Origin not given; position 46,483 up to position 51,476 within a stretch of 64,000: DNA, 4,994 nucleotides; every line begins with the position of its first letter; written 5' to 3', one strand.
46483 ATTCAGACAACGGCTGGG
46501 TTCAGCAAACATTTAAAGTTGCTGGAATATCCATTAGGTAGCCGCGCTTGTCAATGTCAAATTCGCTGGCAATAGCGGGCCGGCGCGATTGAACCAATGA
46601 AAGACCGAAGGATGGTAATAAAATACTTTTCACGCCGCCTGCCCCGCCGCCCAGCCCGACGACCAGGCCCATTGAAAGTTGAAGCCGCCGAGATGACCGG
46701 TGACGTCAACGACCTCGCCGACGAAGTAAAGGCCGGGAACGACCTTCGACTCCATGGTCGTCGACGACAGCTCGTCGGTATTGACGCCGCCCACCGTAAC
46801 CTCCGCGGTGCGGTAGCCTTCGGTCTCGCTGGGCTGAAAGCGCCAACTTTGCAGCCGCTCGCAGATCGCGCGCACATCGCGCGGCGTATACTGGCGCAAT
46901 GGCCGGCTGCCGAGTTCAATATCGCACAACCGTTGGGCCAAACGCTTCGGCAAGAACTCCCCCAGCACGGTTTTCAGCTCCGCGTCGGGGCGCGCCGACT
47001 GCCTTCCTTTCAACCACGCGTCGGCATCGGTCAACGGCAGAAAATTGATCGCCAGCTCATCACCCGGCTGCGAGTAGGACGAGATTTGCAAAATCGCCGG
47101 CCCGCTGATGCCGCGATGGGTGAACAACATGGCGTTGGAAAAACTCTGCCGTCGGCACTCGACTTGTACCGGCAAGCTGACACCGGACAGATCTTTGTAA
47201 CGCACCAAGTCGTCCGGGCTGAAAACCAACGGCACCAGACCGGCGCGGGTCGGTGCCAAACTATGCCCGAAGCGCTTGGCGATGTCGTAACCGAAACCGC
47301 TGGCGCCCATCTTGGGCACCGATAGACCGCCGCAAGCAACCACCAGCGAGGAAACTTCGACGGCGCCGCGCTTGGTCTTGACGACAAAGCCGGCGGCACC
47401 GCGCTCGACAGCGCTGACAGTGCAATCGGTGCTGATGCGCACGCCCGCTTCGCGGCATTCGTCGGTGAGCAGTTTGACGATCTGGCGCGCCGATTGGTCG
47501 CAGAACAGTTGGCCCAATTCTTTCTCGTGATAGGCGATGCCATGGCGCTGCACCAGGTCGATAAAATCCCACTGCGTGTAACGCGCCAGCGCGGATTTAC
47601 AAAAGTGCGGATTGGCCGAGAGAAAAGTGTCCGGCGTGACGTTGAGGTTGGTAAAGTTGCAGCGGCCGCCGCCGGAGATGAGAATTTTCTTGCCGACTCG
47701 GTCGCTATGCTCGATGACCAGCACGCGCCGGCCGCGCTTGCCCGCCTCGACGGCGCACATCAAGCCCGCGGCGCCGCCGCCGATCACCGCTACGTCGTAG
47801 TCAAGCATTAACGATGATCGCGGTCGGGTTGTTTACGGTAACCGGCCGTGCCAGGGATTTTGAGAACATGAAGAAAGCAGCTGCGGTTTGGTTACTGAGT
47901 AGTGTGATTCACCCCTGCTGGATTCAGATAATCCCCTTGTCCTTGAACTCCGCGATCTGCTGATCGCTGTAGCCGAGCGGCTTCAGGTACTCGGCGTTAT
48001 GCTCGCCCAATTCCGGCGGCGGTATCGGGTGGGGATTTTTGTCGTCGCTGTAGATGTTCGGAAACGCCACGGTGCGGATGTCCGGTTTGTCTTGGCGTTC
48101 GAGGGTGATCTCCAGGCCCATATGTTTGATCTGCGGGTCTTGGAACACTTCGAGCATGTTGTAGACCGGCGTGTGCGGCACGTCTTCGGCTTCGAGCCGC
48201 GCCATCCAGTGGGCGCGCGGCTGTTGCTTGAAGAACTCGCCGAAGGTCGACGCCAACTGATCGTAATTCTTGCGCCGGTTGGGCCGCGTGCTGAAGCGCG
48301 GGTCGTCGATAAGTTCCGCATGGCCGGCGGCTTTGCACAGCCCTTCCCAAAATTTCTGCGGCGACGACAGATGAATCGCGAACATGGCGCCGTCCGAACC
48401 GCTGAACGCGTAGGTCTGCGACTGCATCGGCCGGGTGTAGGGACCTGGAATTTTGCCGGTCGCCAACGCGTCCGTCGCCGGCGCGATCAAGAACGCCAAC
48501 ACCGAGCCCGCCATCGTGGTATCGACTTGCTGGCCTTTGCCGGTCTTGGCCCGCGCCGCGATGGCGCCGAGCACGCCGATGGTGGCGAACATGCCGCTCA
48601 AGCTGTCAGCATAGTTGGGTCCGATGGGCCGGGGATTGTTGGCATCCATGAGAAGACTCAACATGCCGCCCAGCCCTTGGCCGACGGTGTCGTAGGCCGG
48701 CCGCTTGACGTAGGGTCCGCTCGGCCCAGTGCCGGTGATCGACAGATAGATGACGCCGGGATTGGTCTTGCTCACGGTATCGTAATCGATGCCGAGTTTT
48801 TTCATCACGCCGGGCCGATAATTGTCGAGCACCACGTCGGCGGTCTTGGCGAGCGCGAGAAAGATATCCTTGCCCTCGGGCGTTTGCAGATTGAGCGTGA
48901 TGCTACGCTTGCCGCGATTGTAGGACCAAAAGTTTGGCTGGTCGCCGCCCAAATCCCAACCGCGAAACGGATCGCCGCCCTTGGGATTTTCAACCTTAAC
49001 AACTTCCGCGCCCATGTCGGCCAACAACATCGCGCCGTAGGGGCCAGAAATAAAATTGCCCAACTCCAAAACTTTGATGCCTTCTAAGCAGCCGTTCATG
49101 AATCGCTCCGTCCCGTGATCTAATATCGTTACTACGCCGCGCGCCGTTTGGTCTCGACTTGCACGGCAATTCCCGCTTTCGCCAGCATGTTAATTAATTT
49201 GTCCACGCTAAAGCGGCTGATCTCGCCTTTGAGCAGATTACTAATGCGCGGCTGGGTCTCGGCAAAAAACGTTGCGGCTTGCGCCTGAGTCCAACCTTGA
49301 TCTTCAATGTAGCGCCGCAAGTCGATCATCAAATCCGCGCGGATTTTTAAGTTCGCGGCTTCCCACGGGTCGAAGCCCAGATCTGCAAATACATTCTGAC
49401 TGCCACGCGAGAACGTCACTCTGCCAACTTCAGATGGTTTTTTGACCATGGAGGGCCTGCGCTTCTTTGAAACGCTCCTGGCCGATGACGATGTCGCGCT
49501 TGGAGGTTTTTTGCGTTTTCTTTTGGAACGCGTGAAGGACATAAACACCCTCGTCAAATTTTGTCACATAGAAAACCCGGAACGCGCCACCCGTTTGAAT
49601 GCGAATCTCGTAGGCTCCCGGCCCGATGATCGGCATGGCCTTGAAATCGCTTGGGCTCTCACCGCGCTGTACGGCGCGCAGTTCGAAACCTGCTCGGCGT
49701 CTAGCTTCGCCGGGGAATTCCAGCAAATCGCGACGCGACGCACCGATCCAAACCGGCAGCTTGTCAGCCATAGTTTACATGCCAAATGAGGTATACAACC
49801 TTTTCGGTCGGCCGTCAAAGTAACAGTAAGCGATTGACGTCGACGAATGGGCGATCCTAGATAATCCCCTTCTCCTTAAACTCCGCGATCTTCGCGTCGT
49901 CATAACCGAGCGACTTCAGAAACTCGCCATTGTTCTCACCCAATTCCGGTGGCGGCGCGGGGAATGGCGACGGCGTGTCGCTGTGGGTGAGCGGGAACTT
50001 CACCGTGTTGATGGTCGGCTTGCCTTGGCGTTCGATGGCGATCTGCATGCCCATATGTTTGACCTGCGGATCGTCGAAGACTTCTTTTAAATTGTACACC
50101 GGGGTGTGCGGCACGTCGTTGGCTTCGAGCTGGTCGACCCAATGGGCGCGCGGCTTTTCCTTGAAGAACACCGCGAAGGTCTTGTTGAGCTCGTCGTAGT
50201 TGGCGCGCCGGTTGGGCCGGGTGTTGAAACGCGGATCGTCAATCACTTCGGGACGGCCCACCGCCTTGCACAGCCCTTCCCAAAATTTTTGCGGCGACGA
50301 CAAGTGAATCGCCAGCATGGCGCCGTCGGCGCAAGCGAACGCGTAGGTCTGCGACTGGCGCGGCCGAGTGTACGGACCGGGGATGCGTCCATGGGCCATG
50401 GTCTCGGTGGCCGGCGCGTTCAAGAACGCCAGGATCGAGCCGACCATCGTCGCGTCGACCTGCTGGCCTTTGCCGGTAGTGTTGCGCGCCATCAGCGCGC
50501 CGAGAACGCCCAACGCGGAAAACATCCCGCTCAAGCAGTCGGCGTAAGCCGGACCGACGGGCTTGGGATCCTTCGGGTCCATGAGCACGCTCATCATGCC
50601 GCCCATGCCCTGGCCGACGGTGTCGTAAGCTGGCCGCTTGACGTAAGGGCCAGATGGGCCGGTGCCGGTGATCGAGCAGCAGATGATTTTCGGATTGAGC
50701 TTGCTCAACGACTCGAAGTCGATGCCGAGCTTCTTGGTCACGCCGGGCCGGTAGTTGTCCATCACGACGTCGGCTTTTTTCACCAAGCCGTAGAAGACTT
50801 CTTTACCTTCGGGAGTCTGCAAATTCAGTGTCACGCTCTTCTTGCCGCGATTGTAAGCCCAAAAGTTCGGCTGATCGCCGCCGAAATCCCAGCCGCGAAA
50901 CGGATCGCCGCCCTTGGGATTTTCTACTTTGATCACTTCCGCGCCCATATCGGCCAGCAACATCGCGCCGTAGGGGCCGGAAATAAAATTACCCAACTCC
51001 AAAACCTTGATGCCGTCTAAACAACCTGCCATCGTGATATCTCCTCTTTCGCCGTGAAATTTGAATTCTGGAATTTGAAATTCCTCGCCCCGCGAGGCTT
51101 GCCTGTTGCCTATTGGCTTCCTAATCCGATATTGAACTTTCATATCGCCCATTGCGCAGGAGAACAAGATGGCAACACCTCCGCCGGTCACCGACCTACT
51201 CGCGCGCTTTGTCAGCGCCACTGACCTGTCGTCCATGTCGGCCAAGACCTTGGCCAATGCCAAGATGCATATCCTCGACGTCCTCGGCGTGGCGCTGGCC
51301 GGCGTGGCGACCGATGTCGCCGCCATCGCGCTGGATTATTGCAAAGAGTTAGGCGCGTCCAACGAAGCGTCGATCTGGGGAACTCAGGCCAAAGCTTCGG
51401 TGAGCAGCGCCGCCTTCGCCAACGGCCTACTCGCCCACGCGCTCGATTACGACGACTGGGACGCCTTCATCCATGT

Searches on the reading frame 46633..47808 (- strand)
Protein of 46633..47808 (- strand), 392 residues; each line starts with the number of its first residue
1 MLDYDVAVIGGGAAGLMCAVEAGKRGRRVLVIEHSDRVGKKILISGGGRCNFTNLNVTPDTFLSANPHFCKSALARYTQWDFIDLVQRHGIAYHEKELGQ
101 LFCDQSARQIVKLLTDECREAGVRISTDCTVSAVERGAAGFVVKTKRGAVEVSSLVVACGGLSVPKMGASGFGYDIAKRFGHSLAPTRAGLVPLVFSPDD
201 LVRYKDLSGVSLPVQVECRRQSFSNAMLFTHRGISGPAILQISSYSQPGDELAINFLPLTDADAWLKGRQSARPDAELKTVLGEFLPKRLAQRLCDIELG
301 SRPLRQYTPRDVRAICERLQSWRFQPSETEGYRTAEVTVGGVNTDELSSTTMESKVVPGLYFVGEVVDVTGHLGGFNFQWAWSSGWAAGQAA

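Call 53: search_protein_families(library=ncbifam, proteins=[window:46633-47808:-], max_evalue=1e-10)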
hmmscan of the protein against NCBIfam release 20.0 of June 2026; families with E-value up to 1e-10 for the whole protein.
window:46633-47808:- (392 aa): 2 families
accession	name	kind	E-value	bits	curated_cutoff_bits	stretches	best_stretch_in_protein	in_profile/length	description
TIGR00275.1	TIGR00275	subfamily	5e-128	427.4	183.8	1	6-390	1-401/401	aminoacetone oxidase family FAD-binding enzyme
TIGR03862.1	flavo_PP4765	subfamily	2e-14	53.2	242.65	1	28-392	3-371/376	TIGR03862 family flavoprotein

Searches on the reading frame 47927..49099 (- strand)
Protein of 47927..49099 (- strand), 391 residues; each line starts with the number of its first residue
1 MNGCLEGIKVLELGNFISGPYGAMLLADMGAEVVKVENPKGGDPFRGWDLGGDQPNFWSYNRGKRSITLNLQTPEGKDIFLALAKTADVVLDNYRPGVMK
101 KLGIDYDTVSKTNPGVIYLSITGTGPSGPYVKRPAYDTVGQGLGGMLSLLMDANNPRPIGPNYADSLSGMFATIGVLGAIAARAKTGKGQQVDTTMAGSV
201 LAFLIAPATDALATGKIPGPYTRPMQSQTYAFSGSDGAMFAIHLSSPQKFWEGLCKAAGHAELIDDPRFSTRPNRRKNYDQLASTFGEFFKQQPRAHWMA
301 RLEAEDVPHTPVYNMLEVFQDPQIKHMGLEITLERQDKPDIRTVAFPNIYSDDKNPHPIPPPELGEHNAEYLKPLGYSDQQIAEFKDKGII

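Call 53: search_protein_families(library=ncbifam, proteins=[window:47927-49099:-], max_evalue=1e-10)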
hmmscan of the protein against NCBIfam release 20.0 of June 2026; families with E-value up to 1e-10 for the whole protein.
window:47927-49099:- (391 aa): 7 families
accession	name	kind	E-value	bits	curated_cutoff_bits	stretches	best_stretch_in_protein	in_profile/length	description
NF003809.0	PRK05398.1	subfamily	9.4e-71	238.5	442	2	2-203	2-207/416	formyl-CoA transferase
NF052585.1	SucGlutTfsCaiB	equivalog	1.9e-69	234.2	750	1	4-376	7-389/394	succinate--glutarate CoA-transferase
TIGR03253.1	oxalate_frc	equivalog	1.3e-67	228.3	504.2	2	4-203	3-206/416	formyl-CoA transferase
NF041294.1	Scnl_mescCoAtase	equivalog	3.4e-58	197.6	700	1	3-372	2-380/381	succinyl-CoA:mesaconate CoA-transferase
NF008511.0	PRK11430.1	equivalog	3.8e-58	197.4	522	1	2-326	7-334/381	CoA:oxalate CoA-transferase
NF002914.1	PRK03525.1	equivalog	1.1e-34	120.1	413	1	3-391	8-397/400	L-carnitine CoA-transferase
TIGR04253.1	mesacon_CoA_iso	equivalog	1.1e-18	67.4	725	1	3-391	1-400/403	2-methylfumaryl-CoA isomerase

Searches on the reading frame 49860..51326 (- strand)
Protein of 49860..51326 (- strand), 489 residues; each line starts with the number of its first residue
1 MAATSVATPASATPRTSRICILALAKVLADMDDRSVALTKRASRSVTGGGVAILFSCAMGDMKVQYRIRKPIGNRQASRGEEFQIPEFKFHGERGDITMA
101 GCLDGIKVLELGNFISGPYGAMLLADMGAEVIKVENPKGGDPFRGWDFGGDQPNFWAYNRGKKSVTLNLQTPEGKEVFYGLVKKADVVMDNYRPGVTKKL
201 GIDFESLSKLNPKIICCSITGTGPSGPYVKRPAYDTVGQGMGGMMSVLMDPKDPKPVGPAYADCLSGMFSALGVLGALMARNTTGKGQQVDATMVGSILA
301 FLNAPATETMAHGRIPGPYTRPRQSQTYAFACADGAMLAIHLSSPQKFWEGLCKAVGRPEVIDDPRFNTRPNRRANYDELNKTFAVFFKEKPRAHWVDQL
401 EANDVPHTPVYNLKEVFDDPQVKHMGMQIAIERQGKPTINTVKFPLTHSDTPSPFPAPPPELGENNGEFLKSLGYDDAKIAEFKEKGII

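Call 53: search_protein_families(library=ncbifam, proteins=[window:49860-51326:-], max_evalue=1e-10)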
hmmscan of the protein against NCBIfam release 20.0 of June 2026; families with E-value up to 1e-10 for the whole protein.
window:49860-51326:- (489 aa): 7 families
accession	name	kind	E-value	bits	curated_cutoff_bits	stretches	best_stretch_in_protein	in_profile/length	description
NF052585.1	SucGlutTfsCaiB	equivalog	2.5e-76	256.8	750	1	102-473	7-388/394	succinate--glutarate CoA-transferase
NF003809.0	PRK05398.1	subfamily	1.4e-73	247.8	442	2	101-300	3-206/416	formyl-CoA transferase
TIGR03253.1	oxalate_frc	equivalog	1.3e-72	244.8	504.2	2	102-300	3-205/416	formyl-CoA transferase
NF041294.1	Scnl_mescCoAtase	equivalog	7.5e-61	206.4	700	1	101-470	2-380/381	succinyl-CoA:mesaconate CoA-transferase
NF008511.0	PRK11430.1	equivalog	1.5e-58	198.7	522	1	100-430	7-340/381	CoA:oxalate CoA-transferase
NF002914.1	PRK03525.1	equivalog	4.6e-36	124.6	413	1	100-489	7-397/400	L-carnitine CoA-transferase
TIGR04253.1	mesacon_CoA_iso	equivalog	4.4e-22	78.6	725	1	101-488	1-399/403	2-methylfumaryl-CoA isomerase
